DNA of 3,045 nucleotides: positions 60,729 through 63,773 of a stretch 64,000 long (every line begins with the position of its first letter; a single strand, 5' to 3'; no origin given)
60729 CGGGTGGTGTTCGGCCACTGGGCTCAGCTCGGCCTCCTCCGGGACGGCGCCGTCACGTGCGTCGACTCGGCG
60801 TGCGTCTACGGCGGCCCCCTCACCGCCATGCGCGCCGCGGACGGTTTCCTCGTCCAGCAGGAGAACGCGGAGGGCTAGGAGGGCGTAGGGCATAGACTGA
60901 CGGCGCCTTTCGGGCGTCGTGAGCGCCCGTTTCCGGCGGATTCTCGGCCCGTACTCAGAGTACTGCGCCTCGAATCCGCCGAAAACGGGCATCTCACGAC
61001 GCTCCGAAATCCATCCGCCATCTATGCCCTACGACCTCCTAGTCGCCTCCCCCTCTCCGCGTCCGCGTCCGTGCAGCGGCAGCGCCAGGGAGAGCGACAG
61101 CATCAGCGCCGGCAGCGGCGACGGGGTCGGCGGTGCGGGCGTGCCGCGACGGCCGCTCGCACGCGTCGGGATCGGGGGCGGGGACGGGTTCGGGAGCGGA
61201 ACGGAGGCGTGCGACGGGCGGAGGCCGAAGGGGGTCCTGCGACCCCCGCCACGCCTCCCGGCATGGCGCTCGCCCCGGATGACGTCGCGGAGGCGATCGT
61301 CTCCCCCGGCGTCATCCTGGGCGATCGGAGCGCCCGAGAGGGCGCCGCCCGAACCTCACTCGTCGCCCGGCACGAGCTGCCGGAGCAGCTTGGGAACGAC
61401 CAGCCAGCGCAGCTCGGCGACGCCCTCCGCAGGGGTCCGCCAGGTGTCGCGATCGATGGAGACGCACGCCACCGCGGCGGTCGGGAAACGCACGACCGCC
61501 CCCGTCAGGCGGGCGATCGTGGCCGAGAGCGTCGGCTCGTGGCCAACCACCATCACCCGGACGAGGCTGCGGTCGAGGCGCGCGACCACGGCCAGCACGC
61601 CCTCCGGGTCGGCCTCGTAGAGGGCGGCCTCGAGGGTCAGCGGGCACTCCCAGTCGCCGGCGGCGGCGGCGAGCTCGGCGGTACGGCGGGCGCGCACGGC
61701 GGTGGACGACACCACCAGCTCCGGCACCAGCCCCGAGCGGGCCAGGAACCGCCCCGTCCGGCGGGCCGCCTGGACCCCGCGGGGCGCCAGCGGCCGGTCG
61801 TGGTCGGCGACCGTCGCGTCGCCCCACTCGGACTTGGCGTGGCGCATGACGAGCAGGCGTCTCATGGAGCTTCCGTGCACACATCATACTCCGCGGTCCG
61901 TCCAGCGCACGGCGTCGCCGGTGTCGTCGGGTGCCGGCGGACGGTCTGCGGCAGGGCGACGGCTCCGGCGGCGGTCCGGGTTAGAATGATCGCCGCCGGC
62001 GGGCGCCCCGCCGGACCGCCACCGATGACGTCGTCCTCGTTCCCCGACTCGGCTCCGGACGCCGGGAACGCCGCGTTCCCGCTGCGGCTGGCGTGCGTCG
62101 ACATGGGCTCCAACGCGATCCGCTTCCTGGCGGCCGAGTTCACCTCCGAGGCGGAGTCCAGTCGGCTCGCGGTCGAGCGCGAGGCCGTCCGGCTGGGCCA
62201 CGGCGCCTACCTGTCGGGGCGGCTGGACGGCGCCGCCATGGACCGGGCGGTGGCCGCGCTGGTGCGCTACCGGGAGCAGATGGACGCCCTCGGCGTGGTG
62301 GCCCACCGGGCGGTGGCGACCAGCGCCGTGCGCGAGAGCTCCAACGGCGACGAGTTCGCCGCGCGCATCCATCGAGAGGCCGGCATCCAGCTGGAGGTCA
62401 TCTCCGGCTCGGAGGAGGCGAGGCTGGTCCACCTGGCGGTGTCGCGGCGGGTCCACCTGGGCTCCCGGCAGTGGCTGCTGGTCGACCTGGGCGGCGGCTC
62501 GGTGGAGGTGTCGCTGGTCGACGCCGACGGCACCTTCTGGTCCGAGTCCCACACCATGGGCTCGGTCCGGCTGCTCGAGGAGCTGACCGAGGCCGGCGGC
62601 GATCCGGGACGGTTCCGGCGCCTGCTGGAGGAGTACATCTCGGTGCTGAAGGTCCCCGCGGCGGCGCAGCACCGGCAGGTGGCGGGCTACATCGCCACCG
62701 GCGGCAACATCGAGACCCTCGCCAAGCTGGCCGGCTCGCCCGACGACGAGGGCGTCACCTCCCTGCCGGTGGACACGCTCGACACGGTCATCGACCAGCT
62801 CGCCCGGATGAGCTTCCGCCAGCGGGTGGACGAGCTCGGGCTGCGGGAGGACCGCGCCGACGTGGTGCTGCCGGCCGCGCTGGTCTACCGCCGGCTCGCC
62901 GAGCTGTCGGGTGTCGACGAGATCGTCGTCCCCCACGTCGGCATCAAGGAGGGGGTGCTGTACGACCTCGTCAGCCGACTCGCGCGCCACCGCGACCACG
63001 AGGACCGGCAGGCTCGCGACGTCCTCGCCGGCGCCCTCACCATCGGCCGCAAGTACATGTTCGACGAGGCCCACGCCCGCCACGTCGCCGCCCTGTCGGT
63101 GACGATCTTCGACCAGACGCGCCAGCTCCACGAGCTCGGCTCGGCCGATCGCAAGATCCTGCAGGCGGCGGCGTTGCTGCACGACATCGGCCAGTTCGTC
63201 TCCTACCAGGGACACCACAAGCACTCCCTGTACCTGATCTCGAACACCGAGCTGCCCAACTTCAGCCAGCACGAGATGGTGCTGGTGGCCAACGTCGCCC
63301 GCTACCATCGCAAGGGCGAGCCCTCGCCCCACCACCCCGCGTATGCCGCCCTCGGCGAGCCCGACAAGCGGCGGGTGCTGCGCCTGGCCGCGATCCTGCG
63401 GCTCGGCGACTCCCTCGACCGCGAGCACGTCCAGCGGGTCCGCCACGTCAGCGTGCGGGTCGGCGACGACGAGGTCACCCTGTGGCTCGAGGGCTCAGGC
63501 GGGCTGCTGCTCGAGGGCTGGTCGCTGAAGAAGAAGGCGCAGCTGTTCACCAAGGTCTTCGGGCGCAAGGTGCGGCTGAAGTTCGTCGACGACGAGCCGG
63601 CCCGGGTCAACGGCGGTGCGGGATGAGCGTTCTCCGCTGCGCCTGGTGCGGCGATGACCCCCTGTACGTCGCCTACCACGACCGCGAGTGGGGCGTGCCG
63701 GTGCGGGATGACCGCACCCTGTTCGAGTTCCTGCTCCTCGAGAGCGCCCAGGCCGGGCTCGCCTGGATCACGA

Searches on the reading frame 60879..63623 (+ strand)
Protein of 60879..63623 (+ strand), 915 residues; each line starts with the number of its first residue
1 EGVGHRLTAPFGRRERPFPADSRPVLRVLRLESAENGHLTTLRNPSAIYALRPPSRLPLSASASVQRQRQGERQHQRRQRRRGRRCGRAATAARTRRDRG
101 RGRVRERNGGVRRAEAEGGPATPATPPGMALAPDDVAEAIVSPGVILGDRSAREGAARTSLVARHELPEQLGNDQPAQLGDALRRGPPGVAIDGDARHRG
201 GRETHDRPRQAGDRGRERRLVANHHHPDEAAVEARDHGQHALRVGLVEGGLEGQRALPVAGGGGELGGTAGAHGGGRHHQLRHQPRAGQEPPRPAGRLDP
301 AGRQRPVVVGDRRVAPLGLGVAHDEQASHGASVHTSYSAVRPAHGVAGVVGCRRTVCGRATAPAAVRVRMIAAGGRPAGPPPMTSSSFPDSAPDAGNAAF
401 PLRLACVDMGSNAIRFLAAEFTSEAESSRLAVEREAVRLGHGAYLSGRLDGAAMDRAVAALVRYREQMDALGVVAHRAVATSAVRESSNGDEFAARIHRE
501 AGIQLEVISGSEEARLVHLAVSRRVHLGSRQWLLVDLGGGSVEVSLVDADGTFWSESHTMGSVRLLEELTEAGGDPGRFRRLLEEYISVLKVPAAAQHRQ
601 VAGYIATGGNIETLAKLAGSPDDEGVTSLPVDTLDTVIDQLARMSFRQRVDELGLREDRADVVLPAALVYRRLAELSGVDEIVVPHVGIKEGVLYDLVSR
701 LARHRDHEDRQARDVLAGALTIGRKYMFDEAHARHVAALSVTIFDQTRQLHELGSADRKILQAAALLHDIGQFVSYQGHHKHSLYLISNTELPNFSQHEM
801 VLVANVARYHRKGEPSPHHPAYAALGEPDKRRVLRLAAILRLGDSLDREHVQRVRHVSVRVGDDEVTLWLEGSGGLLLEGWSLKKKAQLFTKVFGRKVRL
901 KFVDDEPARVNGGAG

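Call 81: search_protein_families(library=pfam, proteins=[window:60879-63623:+], max_evalue=0.0001)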
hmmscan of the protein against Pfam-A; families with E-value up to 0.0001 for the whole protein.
window:60879-63623:+ (915 aa): 3 families
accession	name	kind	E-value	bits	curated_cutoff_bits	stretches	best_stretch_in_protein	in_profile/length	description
PF02541.22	Ppx-GppA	-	2.5e-42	145.7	27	1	429-699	12-283/285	Ppx/GppA phosphatase family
PF21447.3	Ppx-GppA_III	-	3.4e-30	105.6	27.3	1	721-868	8-154/177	Ppx/GppA phosphatase, domain III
PF01966.28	HD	-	2.5e-09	37.9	22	1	732-848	4-115/116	HD domain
